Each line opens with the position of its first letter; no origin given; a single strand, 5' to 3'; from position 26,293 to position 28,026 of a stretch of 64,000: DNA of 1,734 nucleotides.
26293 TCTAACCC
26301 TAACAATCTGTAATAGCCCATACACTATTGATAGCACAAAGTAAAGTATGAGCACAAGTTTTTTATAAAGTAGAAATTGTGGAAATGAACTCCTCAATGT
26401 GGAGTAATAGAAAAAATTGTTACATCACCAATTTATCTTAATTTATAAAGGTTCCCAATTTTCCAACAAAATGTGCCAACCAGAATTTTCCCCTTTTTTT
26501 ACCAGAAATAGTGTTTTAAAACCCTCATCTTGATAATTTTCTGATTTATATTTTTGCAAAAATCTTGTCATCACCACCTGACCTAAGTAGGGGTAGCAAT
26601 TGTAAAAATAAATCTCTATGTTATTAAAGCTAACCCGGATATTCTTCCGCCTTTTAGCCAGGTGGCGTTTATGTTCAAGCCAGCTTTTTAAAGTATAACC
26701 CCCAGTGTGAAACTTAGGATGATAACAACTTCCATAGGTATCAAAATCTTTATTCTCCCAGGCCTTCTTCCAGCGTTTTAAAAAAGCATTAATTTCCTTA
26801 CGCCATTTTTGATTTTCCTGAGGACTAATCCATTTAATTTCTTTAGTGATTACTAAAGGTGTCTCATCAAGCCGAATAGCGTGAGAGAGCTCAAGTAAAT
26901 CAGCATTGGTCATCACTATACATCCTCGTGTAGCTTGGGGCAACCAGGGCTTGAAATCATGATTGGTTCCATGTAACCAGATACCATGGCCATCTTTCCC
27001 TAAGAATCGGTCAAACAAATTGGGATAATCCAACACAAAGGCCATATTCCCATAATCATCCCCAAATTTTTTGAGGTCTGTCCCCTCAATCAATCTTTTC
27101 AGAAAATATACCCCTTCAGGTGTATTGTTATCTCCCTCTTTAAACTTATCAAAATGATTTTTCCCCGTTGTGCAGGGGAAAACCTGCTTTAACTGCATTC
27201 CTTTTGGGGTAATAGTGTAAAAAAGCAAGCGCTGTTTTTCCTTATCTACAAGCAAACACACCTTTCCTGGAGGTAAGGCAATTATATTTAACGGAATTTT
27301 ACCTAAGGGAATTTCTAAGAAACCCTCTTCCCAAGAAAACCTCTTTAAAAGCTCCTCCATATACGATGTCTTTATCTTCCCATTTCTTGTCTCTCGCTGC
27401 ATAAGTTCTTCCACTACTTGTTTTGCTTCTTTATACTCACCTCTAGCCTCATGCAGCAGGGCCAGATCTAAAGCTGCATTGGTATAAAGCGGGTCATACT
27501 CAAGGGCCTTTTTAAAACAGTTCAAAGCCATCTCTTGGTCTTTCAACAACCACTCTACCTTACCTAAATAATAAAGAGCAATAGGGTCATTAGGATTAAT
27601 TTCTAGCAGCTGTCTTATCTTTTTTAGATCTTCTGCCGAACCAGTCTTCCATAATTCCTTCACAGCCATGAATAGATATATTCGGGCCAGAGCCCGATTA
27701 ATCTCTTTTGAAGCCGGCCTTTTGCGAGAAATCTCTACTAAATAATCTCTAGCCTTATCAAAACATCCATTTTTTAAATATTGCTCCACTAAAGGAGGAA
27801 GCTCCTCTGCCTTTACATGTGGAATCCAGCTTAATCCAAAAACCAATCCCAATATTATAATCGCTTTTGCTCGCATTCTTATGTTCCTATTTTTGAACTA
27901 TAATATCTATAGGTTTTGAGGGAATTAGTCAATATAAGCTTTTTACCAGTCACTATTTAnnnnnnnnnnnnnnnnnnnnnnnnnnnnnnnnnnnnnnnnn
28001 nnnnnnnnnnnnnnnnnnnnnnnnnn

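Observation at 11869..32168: Candidate integrated pilus-cytochrome system: type IV pilus machinery and OmcS-type nanowire cytochromes in one sigma-54 regulon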

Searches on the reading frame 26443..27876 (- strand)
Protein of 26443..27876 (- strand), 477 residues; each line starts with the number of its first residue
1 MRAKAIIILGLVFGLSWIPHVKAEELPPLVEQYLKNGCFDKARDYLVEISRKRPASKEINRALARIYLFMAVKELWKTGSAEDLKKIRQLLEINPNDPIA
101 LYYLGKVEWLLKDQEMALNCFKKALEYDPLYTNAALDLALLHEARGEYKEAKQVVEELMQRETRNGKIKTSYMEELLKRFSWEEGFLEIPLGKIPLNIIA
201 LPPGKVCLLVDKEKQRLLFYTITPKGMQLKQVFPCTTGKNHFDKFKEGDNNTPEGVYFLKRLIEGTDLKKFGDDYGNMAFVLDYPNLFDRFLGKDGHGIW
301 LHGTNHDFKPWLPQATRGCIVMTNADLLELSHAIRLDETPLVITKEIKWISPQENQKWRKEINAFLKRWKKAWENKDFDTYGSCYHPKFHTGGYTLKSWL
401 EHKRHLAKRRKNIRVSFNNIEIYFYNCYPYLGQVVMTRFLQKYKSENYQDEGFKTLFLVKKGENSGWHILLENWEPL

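Call 5: search_protein_families(library=pfam, proteins=[window:26443-27876:-], max_evalue=0.01)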
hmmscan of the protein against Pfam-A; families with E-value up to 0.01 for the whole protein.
window:26443-27876:- (477 aa): 18 families
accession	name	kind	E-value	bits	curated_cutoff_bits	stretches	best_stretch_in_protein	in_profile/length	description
PF24125.1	Cds6_C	-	2.7e-20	73.2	27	1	362-473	2-111/111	Cds6 C-terminal NTF2-like domain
PF03734.19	YkuD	-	5.7e-17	63.1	23.4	1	208-343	4-146/146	L,D-transpeptidase catalytic domain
PF14559.12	TPR_19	-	5.7e-10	39.8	25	1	117-162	10-55/68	Tetratricopeptide repeat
PF07719.23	TPR_2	-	3.9e-09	36.4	27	1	99-129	2-32/34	Tetratricopeptide repeat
PF13432.12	TPR_16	-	5.3e-09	36.8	32.7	1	117-151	16-50/65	Tetratricopeptide repeat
PF13431.12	TPR_17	-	1e-08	35.2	24.4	1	120-153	1-34/34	Tetratricopeptide repeat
PF13428.12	TPR_14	-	8.4e-08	32.6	23.5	0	133-163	2-32/44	Tetratricopeptide repeat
PF23914.1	TPR_CcmH_CycH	-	9e-07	29.3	42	1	87-166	39-121/158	Cytochrome c-type biogenesis protein H TPR domain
PF13414.12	TPR_11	-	8.9e-06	25.7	26.8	0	88-107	18-37/42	TPR repeat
PF13424.12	TPR_12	-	9.4e-06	26.2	30.1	0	95-126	42-73/77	Tetratricopeptide repeat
PF00515.34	TPR_1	-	0.00011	22.2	27.8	1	99-129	2-32/34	Tetratricopeptide repeat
PF14534.12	DUF4440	-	0.00059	20.7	25.2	1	364-469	3-107/107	Domain of unknown function (DUF4440)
PF13181.12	TPR_8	-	0.00061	20.2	25.7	0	101-129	4-32/34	Tetratricopeptide repeat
PF25062.1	ARM_TT21_N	-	0.0024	18.1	40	1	66-162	101-198/222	Tetratricopeptide repeat protein 21 N-terminal ARM repeat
PF14561.12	TPR_20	-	0.0052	17.5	25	0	80-128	4-52/90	Tetratricopeptide repeat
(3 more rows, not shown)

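Call 35: find_related_loci(query=window:26443-27876:-, collection=genome_contigs, flank=10000)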
Query window:26443-27876:- (477 aa) in genome_contigs; peptide patterns used: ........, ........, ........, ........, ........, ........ (x = any residue, [..] = any of these).
41 stretches matched a pattern; 2 encode a relative of the query (tblastn E <= 1e-3); 2 distinct loci.
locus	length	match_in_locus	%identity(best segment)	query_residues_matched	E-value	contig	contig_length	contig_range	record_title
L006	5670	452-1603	33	205-476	2e-32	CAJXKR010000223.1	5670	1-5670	MAG TPA_asm: uncultured Desulfohalobiaceae bacterium isolate SRR6193124_bin.41_MetaBAT_v2.12.1_MAG genome assembly, cont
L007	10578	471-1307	32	172-473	9e-29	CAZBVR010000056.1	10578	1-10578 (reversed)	MAG TPA_asm: uncultured Nautiliales bacterium isolate binchicken_co381_90 genome assembly, contig: k141_784741, whole ge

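Call 36: find_homologous_proteins(query=window:26443-27876:-)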
Query window:26443-27876:- (477 aa): 54 proteins with E <= 0.001 among 8000 candidates.
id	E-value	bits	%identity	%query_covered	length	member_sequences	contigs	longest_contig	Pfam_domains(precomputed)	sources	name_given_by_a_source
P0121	0.0e+0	1012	100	90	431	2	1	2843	PF14559.13,PF13431.13,PF23914.2,PF24125.2,PF13414.13,PF13424.13,PF03734.20,PF13432.13,PF13428.13,PF07719.24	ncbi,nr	ncbi:MAG: L,D-transpeptidase family protein, partial [Candidatus Desulfofervidaceae bacterium]|nr:L,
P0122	1.0e-275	933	83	100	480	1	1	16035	PF14559.13,PF13431.13,PF24125.2,PF03734.20,PF13432.13,PF13428.13,PF07719.24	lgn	-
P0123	8.9e-257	871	78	99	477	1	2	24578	PF14559.13,PF24125.2,PF00515.35,PF03734.20,PF13432.13,PF13428.13,PF13181.13,PF07719.24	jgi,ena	-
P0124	2.0e-222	757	68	100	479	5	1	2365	PF14559.13,PF24125.2,PF13371.13,PF00515.35,PF03734.20,PF13432.13,PF13428.13,PF07719.24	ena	-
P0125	1.3e-204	699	65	95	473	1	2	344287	PF13431.13,PF24125.2,PF13414.13,PF03734.20,PF13428.13,PF14559.13,PF00515.35,PF21033.5,PF13432.13,PF13181.13,PF07719.24,PF13174.13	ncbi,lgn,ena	-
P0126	1.3e-196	672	60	100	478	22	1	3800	PF14559.13,PF13431.13,PF24125.2,PF13414.13,PF00515.35,PF03734.20,PF13432.13,PF13428.13,PF07719.24,PF13174.13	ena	-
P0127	1.9e-196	672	62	97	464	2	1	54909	PF13431.13,PF23914.2,PF24125.2,PF13414.13,PF03734.20,PF13428.13,PF14559.13,PF00515.35,PF13432.13,PF13181.13,PF07719.24,PF13174.13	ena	-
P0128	4.0e-196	671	61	97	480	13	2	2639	PF13431.13,PF24125.2,PF25062.2,PF13414.13,PF03734.20,PF13428.13,PF14559.13,PF13371.13,PF00515.35,PF13432.13,PF07719.24,PF13174.13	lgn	-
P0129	1.2e-78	283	40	57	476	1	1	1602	PF24125.2,PF03734.20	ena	-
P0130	2.2e-72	263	37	60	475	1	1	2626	PF24125.2,PF14534.13,PF03734.20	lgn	-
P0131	1.6e-71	260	37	60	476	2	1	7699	PF24125.2,PF13474.13,PF03734.20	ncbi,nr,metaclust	ncbi:MAG: hypothetical protein AMJ42_02415 [Deltaproteobacteria bacterium DG_8]|nr:MAG: hypothetical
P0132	4.7e-70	255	38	60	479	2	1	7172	PF24125.2,PF03734.20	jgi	-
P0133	4.8e-68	248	38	61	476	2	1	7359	PF24125.2,PF03734.20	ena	-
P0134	1.1e-52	198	34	56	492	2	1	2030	PF12680.14,PF24125.2,PF14534.13,PF13474.13,PF03734.20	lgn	-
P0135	1.0e-46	178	38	67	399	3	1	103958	PF24125.2,PF00515.35,PF03734.20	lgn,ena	-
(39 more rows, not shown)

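Call 37: find_encoding_contigs(protein=P0125, flank=10000, max_places=1)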
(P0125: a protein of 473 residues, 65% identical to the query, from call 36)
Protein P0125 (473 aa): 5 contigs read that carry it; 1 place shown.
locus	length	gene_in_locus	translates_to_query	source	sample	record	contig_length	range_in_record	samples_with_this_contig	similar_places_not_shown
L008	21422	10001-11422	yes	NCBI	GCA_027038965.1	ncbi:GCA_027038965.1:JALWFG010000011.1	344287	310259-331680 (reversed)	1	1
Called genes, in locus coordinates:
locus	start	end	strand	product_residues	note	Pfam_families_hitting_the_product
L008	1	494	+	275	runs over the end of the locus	PF08668:HDOD, PF01966:HD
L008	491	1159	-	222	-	PF02527:GidB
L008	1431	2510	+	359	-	PF14537:Cytochrom_c3_2 (faint), PF14522:Cytochrome_C7 (faint), PF22678:Cytochrom_c_NrfB-like (faint)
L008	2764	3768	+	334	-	PF00158:Sigma54_activat, PF01078:Mg_chelatase (faint), PF14532:Sigma54_activ_2, PF00004:AAA (weak), PF07724:AAA_2 (weak), PF07728:AAA_5, PF25601:AAA_lid_14, PF02954:HTH_8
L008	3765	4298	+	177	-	PF00990:GGDEF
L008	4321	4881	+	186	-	PF02563:Poly_export, PF10531:SLBB, PF22461:SLBB_2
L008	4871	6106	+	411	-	PF10082:BBP2_2 (weak)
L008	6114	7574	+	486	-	PF02706:Wzz, PF13807:GNVR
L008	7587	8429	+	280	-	PF13614:AAA_31 (weak)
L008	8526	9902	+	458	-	PF13727:CoA_binding_3 (weak), PF02397:Bac_transf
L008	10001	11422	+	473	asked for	PF13174:TPR_6 (faint), PF13428:TPR_14 (faint), PF13431:TPR_17 (faint), PF00515:TPR_1 (weak), PF07719:TPR_2 (weak), PF14559:TPR_19, PF03734:YkuD, PF24125:Cds6_C, +4 more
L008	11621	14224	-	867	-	PF01493:GXGXG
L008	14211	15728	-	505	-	PF13187:Fer4_9 (faint), PF00037:Fer4 (faint), PF13237:Fer4_10 (faint), PF12838:Fer4_7 (faint), PF01645:Glu_synthase, PF01070:FMN_dh (faint)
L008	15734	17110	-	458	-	PF12838:Fer4_7 (faint), PF13187:Fer4_9 (weak), PF13237:Fer4_10 (faint), PF01645:Glu_synthase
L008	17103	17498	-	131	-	PF02662:FlpD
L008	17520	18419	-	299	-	PF02219:MTHFR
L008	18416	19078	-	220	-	PF12225:DUF5981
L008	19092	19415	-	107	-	PF02662:FlpD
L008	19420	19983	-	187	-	PF13534:Fer4_17, PF13183:Fer4_8, PF13187:Fer4_9 (weak), PF13484:Fer4_16 (weak), PF13237:Fer4_10, PF00037:Fer4 (weak), PF14697:Fer4_21 (weak), PF12838:Fer4_7, +4 more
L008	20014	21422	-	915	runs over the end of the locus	PF01266:DAO, PF07992:Pyr_redox_2 (weak), PF12831:FAD_oxidored (weak), PF13738:Pyr_redox_3 (weak), PF00037:Fer4, PF12837:Fer4_6, PF12838:Fer4_7, PF14697:Fer4_21, +12 more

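Call 38: find_encoding_contigs(protein=P0123, flank=10000, max_places=1)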
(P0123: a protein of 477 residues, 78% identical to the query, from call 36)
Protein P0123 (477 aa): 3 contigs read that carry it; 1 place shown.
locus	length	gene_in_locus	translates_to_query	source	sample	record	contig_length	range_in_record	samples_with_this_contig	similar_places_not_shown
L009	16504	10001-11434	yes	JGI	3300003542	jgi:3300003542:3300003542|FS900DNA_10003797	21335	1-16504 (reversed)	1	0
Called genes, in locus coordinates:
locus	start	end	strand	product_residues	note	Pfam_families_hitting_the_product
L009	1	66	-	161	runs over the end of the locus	PF01288:HPPK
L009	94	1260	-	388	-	PF00155:Aminotran_1_2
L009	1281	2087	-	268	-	PF01113:DapB_N, PF05173:DapB_C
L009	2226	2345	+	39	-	-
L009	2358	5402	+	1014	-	PF12831:FAD_oxidored (weak), PF07992:Pyr_redox_2, PF00890:FAD_binding_2 (weak), PF01266:DAO, PF07992:Pyr_redox_2, PF12831:FAD_oxidored, PF13450:NAD_binding_8, PF12838:Fer4_7, +16 more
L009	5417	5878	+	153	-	PF13237:Fer4_10 (faint), PF13183:Fer4_8, PF13187:Fer4_9 (weak), PF13484:Fer4_16 (weak), PF13534:Fer4_17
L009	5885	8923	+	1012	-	PF12831:FAD_oxidored (weak), PF07992:Pyr_redox_2 (weak), PF00890:FAD_binding_2, PF07992:Pyr_redox_2, PF13450:NAD_binding_8, PF12838:Fer4_7, PF13187:Fer4_9, PF14697:Fer4_21, +14 more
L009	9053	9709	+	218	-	PF02662:FlpD, PF13412:HTH_24 (faint)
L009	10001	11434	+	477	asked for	PF07719:TPR_2 (faint), PF13428:TPR_14 (faint), PF13432:TPR_16 (faint), PF13181:TPR_8 (faint), PF14559:TPR_19 (faint), PF00515:TPR_1 (weak), PF03734:YkuD, PF24125:Cds6_C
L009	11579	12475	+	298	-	PF13476:AAA_23 (faint), PF01637:ATPase_2 (faint), PF13401:AAA_22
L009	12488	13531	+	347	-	PF11104:PilM_2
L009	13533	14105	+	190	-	-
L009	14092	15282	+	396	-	PF14534:DUF4440 (faint), PF13474:SnoaL_3, PF24125:Cds6_C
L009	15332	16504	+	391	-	?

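Call 39: find_encoding_contigs(protein=P0122, flank=10000, max_places=1)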
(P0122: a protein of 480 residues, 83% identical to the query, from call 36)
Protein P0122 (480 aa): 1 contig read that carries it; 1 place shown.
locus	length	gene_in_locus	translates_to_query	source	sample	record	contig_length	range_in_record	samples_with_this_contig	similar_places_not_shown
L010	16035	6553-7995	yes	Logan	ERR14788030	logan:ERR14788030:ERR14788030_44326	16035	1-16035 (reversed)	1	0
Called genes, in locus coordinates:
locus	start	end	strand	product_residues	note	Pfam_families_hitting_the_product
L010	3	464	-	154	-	?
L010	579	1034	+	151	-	PF04608:PgpA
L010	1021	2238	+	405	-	PF00994:MoCF_biosynth, PF18146:CinA_KH, PF02464:CinA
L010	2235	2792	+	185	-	PF02834:LigT_PEase, PF13563:2_5_RNA_ligase2, PF02834:LigT_PEase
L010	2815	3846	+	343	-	PF00154:RecA_N, PF06745:ATPase (weak), PF08423:Rad51, PF27531:MT3502_N (weak), PF21096:RecA_C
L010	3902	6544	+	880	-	PF01411:tRNA-synt_2c, PF07973:tRNA_SAD, PF02272:DHHA1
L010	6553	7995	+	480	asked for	PF13428:TPR_14 (faint), PF13432:TPR_16 (faint), PF07719:TPR_2 (faint), PF13431:TPR_17 (faint), PF14559:TPR_19 (weak), PF03734:YkuD, PF24125:Cds6_C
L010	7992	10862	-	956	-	PF03710:GlnE, PF03445:DUF294 (faint), PF08335:GlnD_UR_UTase, PF10335:DUF294_C (faint), PF03710:GlnE, PF08335:GlnD_UR_UTase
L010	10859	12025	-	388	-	PF03562:MltA, PF06725:3D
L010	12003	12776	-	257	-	PF03309:Pan_kinase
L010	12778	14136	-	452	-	PF02878:PGM_PMM_I, PF02879:PGM_PMM_II, PF02880:PGM_PMM_III, PF00408:PGM_PMM_IV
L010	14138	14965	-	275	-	PF00809:Pterin_bind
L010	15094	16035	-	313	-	?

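Call 75: search_protein_families(library=ncbifam, proteins=[window:26443-27876:-], max_evalue=0.00001)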
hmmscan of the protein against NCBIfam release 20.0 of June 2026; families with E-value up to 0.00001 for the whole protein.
window:26443-27876:- (477 aa): 3 families
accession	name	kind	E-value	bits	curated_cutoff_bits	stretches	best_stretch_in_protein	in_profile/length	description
TIGR02917.1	PEP_TPR_lipo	equivalog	8.9e-11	40.4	312.2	1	29-162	573-699/899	XrtA/PEP-CTERM system TPR-repeat protein PrsT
NF008757.0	PRK11788.1-5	equivalog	1e-07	31.5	363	1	28-164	112-246/388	lipopolysaccharide assembly protein LapB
NF008756.0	PRK11788.1-4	equivalog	7.5e-07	28.5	474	1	29-163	113-245/389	lipopolysaccharide assembly protein LapB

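Call 77: find_encoding_contigs(protein=P0127, flank=10000, max_places=1)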
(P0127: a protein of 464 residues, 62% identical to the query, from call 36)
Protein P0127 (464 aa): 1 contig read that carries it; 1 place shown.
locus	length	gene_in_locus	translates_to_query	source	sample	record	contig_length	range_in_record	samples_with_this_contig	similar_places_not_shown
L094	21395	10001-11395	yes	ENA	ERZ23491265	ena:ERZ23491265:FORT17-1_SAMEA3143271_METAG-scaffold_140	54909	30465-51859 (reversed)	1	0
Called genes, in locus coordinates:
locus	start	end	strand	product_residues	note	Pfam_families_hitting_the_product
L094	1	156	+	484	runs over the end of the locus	PF13629:T2SS-T3SS_pil_N, PF00263:Secretin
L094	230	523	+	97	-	-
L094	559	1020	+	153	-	PF07811:TadE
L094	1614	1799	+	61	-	-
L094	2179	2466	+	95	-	-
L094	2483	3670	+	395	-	PF01656:CbiA (faint), PF10609:ParA (faint), PF13614:AAA_31 (faint)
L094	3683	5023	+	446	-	PF00437:T2SSE, PF27713:UCP018868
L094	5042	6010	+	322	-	PF00482:T2SSF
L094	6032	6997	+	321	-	PF00482:T2SSF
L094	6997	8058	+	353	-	-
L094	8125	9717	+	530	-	PF23914:TPR_CcmH_CycH, PF13432:TPR_16, PF14559:TPR_19 (weak), PF00515:TPR_1, PF07719:TPR_2, PF13424:TPR_12, PF13414:TPR_11, PF24125:Cds6_C, +25 more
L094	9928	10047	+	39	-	-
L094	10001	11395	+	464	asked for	PF13428:TPR_14 (faint), PF13174:TPR_6 (faint), PF23914:TPR_CcmH_CycH (weak), PF00515:TPR_1, PF07719:TPR_2, PF14559:TPR_19 (weak), PF03734:YkuD, PF24125:Cds6_C, +4 more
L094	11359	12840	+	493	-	PF17033:Peptidase_M99, PF24827:AstE_AspA_cat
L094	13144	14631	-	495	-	-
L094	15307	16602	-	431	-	PF14522:Cytochrome_C7 (faint), PF14537:Cytochrom_c3_2 (faint), PF13447:Multi-haem_cyto, PF13435:Cytochrome_C554 (weak), PF13447:Multi-haem_cyto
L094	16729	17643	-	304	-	PF02445:NadA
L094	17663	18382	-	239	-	PF03548:LolA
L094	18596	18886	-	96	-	PF26618:DUF8196 (weak)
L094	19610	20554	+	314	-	PF00535:Glycos_transf_2, PF10111:Glyco_tranf_2_2 (weak), PF13641:Glyco_tranf_2_3 (weak)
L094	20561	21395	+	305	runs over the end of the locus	PF03706:LPG_synthase_TM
